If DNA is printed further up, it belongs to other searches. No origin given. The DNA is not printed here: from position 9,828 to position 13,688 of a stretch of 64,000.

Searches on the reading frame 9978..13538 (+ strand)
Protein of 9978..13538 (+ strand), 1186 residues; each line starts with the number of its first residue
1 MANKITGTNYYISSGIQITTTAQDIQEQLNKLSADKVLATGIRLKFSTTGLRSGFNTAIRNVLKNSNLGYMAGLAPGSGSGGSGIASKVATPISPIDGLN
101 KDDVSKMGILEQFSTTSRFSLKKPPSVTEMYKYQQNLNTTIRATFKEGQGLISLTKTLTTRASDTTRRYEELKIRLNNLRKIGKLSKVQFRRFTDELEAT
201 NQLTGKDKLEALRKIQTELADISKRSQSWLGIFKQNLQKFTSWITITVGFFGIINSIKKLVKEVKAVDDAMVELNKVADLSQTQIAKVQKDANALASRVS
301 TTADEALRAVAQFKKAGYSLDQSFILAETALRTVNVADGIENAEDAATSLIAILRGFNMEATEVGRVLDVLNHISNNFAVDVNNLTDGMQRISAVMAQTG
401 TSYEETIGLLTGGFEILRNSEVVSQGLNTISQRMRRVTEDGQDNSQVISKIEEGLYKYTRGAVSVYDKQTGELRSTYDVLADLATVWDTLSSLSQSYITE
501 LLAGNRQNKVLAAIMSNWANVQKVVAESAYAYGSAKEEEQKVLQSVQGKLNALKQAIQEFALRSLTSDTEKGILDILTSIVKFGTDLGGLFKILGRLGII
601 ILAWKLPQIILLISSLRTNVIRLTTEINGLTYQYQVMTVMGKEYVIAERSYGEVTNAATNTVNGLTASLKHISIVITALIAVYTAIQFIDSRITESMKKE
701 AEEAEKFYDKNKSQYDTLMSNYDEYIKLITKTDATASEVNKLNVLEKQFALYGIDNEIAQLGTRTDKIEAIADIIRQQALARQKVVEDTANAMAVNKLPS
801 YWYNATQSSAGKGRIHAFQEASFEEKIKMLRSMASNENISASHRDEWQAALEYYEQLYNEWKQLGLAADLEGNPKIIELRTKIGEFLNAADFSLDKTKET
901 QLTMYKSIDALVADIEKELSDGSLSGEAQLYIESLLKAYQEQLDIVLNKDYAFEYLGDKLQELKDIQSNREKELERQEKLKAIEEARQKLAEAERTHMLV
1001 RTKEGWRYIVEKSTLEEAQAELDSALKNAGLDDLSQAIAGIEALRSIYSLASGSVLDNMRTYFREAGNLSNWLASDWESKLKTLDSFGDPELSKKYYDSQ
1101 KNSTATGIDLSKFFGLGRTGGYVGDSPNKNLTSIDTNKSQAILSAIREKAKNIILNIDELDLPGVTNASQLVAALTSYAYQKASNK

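Call 11: search_protein_families(library=phrogs, proteins=[window:9978-13538:+], max_evalue=0.00001)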
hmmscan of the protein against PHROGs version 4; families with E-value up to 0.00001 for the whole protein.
window:9978-13538:+ (1186 aa): 14 families
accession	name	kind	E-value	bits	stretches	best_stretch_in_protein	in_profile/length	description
phrog_4211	-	tail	2.7e-65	221.4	1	156-1129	486-1451/2625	tail length tape measure protein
phrog_14917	-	tail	1.3e-29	103.5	1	201-743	275-791/2249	tail length tape measure protein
phrog_28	-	tail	3.8e-27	96.3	1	152-681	191-668/1228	tail length tape measure protein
phrog_991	-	tail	1.7e-14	53.4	1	133-696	168-672/1966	tail length tape measure protein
phrog_34405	-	tail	1.3e-13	49.8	1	234-586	140-495/2675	tail length tape measure protein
phrog_5218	-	unknown function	3.1e-13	49.8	1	162-1023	127-1006/1599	-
phrog_1533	-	tail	5.6e-13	48.3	1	166-409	164-396/1688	tail length tape measure protein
phrog_9696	-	tail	1.1e-11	44.3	1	247-559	64-353/1415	tail length tape measure protein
phrog_1272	-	tail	3.9e-11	42.4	1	134-777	103-756/1606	tail length tape measure protein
phrog_167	-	tail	5.4e-11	41.9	1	133-1153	191-885/1555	tail length tape measure protein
phrog_14441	-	tail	1.9e-09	38.6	1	212-406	28-218/241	tail length tape measure protein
phrog_4704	-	tail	2.3e-08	34.2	1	166-588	136-526/625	tail length tape measure protein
phrog_38390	-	tail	2.4e-08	33.5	1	246-407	42-201/1029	tail length tape measure protein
phrog_1293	-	tail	2e-06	26.9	1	129-411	64-341/1424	tail length tape measure protein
